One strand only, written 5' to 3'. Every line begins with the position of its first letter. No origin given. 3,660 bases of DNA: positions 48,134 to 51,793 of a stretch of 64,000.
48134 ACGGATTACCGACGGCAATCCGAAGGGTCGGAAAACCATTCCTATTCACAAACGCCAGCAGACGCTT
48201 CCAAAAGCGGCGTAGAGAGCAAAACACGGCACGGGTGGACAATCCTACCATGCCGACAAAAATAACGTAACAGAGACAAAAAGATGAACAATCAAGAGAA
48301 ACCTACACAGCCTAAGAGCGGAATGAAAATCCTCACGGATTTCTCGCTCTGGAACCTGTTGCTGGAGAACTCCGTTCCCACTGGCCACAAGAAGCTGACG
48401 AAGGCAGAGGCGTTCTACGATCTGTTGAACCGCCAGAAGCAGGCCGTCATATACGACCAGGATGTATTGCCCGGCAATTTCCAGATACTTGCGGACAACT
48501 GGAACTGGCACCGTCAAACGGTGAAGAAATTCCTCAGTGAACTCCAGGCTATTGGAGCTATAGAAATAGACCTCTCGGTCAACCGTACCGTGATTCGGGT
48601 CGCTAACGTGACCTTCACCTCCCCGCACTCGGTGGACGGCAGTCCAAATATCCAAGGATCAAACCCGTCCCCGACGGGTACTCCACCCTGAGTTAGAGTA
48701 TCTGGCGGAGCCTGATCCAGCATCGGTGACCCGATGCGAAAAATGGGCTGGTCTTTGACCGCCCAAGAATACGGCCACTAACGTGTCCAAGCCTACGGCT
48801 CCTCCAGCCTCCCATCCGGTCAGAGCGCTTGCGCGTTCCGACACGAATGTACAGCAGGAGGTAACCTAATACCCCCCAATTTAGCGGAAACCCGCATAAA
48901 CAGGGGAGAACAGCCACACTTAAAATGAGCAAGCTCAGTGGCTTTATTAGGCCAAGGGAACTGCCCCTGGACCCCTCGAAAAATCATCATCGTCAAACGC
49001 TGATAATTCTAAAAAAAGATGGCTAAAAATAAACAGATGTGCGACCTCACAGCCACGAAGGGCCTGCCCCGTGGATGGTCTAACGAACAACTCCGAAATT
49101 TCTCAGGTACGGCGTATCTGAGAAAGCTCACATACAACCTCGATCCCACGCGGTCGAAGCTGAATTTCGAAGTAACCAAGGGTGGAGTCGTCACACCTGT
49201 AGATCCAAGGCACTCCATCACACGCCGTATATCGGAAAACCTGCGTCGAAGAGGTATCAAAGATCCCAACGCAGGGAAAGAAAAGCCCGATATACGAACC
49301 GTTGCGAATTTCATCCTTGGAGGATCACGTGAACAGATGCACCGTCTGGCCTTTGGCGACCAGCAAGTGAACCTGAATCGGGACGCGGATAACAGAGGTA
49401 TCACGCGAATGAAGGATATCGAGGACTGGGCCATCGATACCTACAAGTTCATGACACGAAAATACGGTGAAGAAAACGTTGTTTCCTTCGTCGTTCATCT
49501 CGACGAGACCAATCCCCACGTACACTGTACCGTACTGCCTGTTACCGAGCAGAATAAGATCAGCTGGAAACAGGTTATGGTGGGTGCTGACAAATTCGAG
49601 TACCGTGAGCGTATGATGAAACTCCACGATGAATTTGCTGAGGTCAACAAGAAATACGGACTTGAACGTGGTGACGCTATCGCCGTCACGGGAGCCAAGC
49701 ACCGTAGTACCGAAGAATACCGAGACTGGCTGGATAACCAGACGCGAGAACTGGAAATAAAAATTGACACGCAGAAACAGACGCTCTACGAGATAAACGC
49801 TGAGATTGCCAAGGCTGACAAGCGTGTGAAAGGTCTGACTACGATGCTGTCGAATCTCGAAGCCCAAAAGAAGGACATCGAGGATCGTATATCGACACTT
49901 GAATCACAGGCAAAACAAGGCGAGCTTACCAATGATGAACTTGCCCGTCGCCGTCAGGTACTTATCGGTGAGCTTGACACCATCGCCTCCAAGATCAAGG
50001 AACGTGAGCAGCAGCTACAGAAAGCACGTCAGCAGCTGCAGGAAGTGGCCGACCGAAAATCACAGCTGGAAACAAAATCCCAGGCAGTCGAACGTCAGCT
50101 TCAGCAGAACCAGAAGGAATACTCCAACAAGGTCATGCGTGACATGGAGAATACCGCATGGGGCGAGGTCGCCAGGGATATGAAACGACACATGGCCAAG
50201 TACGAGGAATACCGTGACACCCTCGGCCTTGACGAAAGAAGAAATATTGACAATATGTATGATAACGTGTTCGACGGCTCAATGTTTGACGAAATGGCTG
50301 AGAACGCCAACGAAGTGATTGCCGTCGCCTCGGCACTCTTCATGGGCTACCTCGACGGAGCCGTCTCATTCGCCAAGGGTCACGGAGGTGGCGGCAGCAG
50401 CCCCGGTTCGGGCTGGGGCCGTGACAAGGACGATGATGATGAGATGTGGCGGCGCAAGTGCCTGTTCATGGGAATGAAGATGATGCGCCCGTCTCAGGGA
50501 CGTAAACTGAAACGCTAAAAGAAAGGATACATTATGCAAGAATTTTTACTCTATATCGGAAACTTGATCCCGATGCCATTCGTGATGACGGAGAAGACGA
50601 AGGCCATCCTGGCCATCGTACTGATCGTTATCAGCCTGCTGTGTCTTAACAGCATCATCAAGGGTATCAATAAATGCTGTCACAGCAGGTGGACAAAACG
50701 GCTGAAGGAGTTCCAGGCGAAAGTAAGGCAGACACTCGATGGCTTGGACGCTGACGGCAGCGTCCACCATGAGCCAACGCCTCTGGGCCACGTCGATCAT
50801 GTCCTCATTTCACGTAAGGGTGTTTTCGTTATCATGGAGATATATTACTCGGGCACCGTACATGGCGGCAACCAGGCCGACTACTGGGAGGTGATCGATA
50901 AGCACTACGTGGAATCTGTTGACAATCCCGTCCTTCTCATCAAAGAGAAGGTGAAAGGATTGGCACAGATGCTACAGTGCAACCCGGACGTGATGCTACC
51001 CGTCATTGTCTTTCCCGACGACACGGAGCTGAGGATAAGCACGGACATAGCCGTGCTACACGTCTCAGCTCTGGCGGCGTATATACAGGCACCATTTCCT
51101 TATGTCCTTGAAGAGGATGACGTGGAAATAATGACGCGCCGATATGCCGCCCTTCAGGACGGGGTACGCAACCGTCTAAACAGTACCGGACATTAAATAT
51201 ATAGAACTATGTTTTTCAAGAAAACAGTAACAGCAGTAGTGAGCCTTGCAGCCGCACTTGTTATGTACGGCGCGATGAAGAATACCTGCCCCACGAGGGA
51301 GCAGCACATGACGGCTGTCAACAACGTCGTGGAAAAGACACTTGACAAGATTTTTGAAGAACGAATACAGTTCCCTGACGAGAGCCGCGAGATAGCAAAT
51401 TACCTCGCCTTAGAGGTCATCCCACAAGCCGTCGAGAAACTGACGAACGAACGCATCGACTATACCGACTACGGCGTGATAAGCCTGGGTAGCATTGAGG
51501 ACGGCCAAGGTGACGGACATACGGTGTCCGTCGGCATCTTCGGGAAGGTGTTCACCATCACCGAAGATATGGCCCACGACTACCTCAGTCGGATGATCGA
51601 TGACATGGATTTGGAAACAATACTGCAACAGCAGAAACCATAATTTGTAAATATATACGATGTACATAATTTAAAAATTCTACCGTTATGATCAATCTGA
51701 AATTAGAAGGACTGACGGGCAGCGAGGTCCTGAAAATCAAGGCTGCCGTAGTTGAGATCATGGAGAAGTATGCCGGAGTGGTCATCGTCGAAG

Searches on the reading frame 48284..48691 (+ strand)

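Call 96: search_protein_families(library=pfam, proteins=[window:48284-48691:+], max_evalue=0.05)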
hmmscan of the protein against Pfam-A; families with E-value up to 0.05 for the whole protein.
window:48284-48691:+ (135 aa): 1 family
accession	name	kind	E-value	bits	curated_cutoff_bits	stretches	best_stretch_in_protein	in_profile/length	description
PF13545.12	HTH_Crp_2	-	0.016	15.6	27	1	61-105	19-60/70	Crp-like helix-turn-helix domain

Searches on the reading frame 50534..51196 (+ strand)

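Call 26: search_protein_families(library=pfam, proteins=[window:50534-51196:+], max_evalue=0.01)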
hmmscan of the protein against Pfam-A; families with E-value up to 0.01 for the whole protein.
window:50534-51196:+ (220 aa): 1 family
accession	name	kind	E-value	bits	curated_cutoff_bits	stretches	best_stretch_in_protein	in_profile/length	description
PF08378.17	NERD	-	5.7e-09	36.9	22.1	1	85-161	37-111/111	Nuclease-related domain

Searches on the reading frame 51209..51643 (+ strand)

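Call 96: search_protein_families(library=pfam, proteins=[window:51209-51643:+], max_evalue=0.05)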
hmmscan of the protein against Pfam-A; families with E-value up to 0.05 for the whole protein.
window:51209-51643:+ (144 aa): 1 family
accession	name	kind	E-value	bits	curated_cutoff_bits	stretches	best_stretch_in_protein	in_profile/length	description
PF14271.11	DUF4359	-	0.0084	17.2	27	1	22-118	2-102/103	Domain of unknown function (DUF4359)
